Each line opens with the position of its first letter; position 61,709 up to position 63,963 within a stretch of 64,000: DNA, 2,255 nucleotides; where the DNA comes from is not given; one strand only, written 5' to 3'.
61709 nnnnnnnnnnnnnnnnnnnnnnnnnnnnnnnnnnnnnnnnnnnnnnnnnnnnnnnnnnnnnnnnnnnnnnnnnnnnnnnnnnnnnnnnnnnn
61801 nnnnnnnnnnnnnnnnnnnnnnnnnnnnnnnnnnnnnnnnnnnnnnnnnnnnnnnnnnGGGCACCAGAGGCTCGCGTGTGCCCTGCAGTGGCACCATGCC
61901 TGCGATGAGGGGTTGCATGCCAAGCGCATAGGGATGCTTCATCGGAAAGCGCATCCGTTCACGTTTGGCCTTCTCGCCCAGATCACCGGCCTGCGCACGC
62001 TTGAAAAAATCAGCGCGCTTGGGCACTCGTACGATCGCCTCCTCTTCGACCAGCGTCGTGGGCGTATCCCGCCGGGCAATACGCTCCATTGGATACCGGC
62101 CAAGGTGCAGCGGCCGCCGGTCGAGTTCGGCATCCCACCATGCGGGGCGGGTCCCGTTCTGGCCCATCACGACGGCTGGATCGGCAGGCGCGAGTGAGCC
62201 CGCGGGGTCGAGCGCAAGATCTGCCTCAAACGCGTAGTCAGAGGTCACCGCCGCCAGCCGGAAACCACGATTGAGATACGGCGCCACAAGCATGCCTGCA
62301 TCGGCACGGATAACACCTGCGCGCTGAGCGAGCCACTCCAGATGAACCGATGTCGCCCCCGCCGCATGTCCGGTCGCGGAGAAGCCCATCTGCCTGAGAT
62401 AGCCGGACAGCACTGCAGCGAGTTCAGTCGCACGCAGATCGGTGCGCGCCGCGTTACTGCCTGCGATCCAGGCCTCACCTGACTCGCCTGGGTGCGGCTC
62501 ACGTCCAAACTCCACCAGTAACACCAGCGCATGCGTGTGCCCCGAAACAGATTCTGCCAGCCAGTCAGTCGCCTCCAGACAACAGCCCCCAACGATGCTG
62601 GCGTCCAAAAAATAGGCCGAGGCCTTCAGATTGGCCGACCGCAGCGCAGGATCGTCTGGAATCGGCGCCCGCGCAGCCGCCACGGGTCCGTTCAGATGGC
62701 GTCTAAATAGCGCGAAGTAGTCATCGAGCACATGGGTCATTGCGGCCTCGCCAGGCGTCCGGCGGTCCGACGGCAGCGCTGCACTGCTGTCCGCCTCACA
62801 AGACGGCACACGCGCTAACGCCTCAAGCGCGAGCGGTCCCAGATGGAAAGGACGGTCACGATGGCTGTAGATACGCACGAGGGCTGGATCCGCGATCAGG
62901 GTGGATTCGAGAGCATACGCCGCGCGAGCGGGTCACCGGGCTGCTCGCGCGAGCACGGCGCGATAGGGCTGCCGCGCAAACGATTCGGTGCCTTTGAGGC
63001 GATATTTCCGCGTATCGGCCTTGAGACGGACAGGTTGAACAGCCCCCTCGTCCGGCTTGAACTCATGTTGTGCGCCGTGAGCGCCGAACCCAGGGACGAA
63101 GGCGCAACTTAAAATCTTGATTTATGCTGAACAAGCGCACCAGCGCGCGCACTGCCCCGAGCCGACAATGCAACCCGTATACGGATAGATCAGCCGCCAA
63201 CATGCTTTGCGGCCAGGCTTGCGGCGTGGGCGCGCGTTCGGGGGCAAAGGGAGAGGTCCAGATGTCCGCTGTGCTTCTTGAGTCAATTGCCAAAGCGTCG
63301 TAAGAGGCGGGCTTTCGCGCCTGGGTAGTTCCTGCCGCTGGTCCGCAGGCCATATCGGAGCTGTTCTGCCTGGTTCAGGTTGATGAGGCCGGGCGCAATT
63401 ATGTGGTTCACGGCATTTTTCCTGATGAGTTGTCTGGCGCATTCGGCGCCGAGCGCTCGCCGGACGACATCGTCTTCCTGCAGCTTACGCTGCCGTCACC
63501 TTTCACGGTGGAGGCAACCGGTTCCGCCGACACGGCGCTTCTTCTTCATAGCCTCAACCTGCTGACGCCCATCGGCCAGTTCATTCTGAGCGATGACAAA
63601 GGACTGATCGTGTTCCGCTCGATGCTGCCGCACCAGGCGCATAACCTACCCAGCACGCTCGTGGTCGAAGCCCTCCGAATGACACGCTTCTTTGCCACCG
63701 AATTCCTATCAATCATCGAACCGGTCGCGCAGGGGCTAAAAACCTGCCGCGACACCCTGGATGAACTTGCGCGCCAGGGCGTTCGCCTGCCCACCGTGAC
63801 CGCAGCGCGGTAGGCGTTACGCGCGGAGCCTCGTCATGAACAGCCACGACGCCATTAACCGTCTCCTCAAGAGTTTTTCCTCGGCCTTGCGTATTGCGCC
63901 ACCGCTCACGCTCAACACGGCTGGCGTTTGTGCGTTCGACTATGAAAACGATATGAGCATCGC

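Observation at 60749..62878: NpRdhA/BhbA-type reductive dehalogenase homologue: no Tat signal, no RdhB anchor, no fused or adjacent reductase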

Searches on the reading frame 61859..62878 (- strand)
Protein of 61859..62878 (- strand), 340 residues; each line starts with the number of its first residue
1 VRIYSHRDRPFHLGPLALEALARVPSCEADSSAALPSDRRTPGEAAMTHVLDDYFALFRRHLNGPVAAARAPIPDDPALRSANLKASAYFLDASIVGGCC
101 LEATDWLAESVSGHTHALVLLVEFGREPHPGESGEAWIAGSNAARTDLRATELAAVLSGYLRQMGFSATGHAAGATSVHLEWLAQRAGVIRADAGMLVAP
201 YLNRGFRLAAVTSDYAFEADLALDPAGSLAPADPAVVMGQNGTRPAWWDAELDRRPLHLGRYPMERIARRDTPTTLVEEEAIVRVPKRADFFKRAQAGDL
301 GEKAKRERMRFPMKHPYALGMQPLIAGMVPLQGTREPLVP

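Call 59: search_protein_representatives(protein=window:61859-62878:-)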
Query: 340 residues. Proteins with E-value up to 0.001 (for the whole library): 465; up to 1e-10: 245; up to 1e-30: 68. The best 150 are listed.
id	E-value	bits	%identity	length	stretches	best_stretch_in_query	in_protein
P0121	9.5e-169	577.4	100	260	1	47-306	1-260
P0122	1.8e-103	362.9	58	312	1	2-312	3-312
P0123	4.8e-87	308.9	54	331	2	80-338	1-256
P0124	3.6e-78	279.7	40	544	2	2-333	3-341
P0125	1.7e-76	274.2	82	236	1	1-154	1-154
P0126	2.0e-71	257.5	39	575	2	2-333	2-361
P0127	3.7e-71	256.6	34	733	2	3-332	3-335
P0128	2.8e-69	250.4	37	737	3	71-333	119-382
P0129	7.0e-69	249.1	47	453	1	1-332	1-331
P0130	2.4e-68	247.4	36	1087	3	98-336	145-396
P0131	2.7e-64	234.1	52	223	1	2-221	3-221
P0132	5.5e-64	233.1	53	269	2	117-311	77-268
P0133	9.7e-63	229.0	34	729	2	1-332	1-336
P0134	2.4e-61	224.4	51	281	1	1-248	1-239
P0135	3.1e-61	224.0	34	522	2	12-332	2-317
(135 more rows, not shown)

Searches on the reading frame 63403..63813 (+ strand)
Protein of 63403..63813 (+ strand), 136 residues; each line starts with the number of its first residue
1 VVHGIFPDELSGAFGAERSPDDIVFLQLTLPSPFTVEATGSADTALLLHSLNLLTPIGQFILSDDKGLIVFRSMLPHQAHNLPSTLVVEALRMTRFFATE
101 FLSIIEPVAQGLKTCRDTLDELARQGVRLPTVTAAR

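Call 10: search_protein_families(library=pfam, proteins=[window:63403-63813:+], max_evalue=0.001)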
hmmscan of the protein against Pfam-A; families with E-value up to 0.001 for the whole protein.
window:63403-63813:+ (136 aa): 0 families

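Call 45: search_protein_families(library=ncbifam, proteins=[window:63403-63813:+], max_evalue=0.001)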
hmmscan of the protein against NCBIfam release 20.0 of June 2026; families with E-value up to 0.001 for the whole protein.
window:63403-63813:+ (136 aa): 0 families

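Call 65: search_solved_structures(query=window:63403-63813:+, max_evalue=1)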
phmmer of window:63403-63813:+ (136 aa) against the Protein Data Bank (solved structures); distinct sequences matched with E-value up to 1: 0.
